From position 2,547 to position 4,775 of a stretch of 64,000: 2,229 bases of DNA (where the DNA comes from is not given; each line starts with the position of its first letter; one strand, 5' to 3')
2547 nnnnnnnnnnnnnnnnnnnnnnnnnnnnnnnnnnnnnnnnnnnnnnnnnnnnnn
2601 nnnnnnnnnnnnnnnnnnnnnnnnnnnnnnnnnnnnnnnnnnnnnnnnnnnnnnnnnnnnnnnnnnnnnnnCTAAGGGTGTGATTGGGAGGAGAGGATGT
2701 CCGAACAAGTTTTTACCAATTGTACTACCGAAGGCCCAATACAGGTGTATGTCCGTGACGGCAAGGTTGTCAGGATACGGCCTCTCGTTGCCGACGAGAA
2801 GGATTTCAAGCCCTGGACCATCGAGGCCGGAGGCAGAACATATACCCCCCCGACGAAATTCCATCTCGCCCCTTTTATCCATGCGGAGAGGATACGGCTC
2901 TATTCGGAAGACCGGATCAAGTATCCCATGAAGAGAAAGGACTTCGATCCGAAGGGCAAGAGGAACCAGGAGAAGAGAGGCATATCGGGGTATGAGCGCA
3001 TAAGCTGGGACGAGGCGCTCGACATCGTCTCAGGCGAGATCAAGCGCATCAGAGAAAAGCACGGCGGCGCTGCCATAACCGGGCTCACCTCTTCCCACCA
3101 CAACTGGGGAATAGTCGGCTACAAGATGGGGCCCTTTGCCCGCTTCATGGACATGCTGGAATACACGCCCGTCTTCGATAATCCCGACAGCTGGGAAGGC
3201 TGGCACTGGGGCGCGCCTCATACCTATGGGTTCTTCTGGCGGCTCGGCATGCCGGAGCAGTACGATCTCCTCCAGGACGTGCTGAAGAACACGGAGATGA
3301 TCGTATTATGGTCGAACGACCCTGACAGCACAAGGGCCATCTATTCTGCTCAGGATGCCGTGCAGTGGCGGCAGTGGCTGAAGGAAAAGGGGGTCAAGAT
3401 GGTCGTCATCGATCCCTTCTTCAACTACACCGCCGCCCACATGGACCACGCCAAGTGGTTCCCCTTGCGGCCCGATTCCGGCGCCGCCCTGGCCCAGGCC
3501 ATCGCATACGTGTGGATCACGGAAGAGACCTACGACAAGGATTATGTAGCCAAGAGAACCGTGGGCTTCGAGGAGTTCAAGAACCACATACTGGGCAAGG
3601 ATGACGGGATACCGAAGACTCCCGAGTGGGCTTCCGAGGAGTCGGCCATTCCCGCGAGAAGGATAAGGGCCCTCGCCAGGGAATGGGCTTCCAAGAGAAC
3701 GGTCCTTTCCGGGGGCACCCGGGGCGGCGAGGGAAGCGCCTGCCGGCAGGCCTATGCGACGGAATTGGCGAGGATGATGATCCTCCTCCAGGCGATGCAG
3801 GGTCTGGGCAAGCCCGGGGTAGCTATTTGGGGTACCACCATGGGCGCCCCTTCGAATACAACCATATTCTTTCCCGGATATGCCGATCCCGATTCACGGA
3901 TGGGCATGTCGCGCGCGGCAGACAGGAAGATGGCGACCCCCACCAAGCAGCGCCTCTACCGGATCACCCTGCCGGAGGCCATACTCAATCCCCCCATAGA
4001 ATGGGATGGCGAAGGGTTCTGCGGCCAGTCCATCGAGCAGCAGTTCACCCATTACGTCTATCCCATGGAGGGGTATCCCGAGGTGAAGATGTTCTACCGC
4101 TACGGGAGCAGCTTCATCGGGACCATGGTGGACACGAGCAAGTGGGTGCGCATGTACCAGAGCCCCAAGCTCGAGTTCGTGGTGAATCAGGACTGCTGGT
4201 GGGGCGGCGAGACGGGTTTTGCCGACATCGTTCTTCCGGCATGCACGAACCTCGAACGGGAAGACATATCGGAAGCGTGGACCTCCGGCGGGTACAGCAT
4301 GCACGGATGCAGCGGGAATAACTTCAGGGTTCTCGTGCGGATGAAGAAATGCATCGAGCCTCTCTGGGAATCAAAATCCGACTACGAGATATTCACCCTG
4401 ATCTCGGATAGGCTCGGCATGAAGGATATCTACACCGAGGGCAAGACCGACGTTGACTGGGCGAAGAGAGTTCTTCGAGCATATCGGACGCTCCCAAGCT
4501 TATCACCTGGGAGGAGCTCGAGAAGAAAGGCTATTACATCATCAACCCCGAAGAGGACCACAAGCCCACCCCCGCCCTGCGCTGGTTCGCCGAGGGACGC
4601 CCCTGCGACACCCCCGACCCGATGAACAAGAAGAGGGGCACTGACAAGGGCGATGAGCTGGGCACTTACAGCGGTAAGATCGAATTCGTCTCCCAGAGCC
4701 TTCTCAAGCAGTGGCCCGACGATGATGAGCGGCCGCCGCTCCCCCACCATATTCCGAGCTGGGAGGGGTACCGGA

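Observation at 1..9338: Gene cluster that reads as a complete anaerobic pyrogallol/phloroglucinol fermentation pathway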

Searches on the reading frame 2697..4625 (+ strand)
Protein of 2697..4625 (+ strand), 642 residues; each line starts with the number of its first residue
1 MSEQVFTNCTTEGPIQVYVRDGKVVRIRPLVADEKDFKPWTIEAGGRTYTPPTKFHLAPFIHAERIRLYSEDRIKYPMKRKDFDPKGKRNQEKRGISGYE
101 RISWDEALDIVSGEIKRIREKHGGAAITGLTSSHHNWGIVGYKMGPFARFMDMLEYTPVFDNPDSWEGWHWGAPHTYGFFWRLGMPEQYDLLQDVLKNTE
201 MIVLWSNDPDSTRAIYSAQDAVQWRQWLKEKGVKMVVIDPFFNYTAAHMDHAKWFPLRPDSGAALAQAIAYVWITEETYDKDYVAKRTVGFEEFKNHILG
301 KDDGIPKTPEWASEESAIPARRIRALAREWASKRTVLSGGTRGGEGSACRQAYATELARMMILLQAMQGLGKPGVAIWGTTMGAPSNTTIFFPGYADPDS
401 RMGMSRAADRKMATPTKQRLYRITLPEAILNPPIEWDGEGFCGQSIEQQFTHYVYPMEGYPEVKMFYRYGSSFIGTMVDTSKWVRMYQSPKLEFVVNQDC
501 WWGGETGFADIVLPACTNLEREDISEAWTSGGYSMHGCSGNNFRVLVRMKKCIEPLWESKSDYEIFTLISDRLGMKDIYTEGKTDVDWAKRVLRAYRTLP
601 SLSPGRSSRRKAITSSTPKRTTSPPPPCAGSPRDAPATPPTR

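Call 5: search_protein_families(library=pfam, proteins=[window:2697-4625:+])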
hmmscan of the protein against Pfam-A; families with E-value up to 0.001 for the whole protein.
window:2697-4625:+ (642 aa): 2 families
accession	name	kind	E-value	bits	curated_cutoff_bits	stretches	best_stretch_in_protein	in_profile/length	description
PF00384.28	Molybdopterin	-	1.8e-27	96.7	24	1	73-571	1-352/353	Molybdopterin oxidoreductase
PF21423.2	AhtL-like_1st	-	3e-18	65.6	27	1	13-65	1-53/55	Pyrogallol hydroxytransferase large subunit-like, domain 1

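Call 6: search_protein_families(library=ncbifam, proteins=[window:2697-4625:+])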
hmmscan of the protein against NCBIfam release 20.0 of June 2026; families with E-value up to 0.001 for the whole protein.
window:2697-4625:+ (642 aa): 20 families
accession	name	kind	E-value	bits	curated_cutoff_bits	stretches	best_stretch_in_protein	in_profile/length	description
TIGR00509.1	bisC_fam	subfamily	3e-81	273.8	1017.55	1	60-593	31-530/772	molybdopterin guanine dinucleotide-containing S/N-oxide reductase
TIGR02166.1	dmsA_ynfE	subfamily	8.3e-66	222.6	777.7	2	7-376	51-397/794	DMSO/selenate family reductase complex A subunit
NF011682.0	PRK15102.1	equivalog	2.2e-62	211.3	909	1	63-593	83-588/829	trimethylamine-N-oxide reductase TorA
TIGR02164.1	torA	equivalog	1.3e-58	198.8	1465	1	66-594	82-585/824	trimethylamine-N-oxide reductase TorA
NF011566.1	PRK14990.1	exception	6.6e-43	146.8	1600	2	63-364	109-407/814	dimethylsulfoxide reductase subunit A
NF041884.1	selenate_YnfF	exception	3.9e-38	130.9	1650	1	65-344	97-368/798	selenate/tellurate reductase subunit YnfF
NF041885.1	selenate_YnfE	exception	3.3e-36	124.4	1675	1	65-384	100-407/805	selenate/tellurate reductase subunit YnfE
TIGR01591.1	Fdh-alpha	equivalog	3.2e-35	121.3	666.25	2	68-335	48-279/672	formate dehydrogenase subunit alpha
NF012032.0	PRK15488.1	equivalog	5.8e-35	120.5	694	2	226-580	221-534/759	thiosulfate reductase PhsA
TIGR03479.1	DMSO_red_II_alp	subfamily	5.4e-31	107.5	984.75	2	7-288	64-307/913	molybdopterin-dependent oxidoreductase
NF042978.1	EthbenzDh_ebdA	equivalog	2.3e-16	58.8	2000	1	67-288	136-329/977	ethylbenzene dehydrogenase subunit alpha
NF041714.1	arsenate_red_ArrA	equivalog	8.1e-16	57.3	1600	1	58-575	90-569/848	arsenate respiratory reductase molybdopterin-containing subunit ArrA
NF047855.1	AssmNtatRedNasC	equivalog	1.3e-14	53.5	1100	1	98-348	88-317/708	assimilatory nitrate reductase catalytic subunit NasC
TIGR01580.1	narG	equivalog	1.4e-11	42.8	1084.15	2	481-573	754-833/1235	nitrate reductase subunit alpha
NF041783.2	mnquin_red_QrcB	equivalog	8.2e-11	40.8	440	1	227-361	233-355/695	menaquinone reductase molybdopterin-binding-like subunit QrcB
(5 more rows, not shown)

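Call 10: search_solved_structures(query=window:2697-4466:+, show_alignments=1)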
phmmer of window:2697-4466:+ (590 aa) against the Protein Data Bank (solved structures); distinct sequences matched with E-value up to 0.001: 28.
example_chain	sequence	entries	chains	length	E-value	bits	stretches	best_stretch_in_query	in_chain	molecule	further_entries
4v4c_A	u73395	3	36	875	5.5e-181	606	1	6-589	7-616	Pyrogallol hydroxytransferase large subunit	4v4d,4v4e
1dms_A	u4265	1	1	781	1.8e-60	207.8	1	41-590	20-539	DMSO REDUCTASE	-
7l5i_A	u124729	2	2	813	5.1e-60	206.4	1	67-589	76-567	Trimethylamine-N-oxide reductase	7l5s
4dmr_A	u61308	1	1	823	8.2e-59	202.4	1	41-590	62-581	DMSO REDUCTASE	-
1e18_A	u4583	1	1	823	1.3e-58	201.7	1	41-590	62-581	DMSO REDUCTASE.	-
1e60_A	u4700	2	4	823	1.7e-58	201.4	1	41-590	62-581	Dimethyl sulfoxide/trimethylamine N-oxide reductase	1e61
1dmr_A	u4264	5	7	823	1.7e-58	201.4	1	41-590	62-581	DMSO REDUCTASE | Dimethyl sulfoxide/trimethylamine N-oxide reductase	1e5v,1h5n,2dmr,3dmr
1eu1_A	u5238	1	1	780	1.9e-56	194.6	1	67-589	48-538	DIMETHYL SULFOXIDE REDUCTASE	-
1tmo_A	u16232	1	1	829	2.3e-42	148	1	60-589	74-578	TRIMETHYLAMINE N-OXIDE REDUCTASE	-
9h4t_A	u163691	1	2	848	2.5e-41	144.6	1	68-590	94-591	Trimethylamine-N-oxide reductase 1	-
2vpw_A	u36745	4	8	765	1.5e-23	86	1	50-334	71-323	THIOSULFATE REDUCTASE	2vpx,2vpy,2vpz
1aa6_A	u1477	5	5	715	8.9e-20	73.4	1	98-375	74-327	FORMATE DEHYDROGENASE H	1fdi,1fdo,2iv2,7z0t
2e7z_A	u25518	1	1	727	3.4e-14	55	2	230-298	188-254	Acetylene hydratase Ahy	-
5e7o_A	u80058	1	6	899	2.4e-13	52.2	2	67-286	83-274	DMSO reductase family type II enzyme, molybdopterin subunit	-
7bkb_D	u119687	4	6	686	3.9e-13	51.5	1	101-298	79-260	Formate dehydrogenase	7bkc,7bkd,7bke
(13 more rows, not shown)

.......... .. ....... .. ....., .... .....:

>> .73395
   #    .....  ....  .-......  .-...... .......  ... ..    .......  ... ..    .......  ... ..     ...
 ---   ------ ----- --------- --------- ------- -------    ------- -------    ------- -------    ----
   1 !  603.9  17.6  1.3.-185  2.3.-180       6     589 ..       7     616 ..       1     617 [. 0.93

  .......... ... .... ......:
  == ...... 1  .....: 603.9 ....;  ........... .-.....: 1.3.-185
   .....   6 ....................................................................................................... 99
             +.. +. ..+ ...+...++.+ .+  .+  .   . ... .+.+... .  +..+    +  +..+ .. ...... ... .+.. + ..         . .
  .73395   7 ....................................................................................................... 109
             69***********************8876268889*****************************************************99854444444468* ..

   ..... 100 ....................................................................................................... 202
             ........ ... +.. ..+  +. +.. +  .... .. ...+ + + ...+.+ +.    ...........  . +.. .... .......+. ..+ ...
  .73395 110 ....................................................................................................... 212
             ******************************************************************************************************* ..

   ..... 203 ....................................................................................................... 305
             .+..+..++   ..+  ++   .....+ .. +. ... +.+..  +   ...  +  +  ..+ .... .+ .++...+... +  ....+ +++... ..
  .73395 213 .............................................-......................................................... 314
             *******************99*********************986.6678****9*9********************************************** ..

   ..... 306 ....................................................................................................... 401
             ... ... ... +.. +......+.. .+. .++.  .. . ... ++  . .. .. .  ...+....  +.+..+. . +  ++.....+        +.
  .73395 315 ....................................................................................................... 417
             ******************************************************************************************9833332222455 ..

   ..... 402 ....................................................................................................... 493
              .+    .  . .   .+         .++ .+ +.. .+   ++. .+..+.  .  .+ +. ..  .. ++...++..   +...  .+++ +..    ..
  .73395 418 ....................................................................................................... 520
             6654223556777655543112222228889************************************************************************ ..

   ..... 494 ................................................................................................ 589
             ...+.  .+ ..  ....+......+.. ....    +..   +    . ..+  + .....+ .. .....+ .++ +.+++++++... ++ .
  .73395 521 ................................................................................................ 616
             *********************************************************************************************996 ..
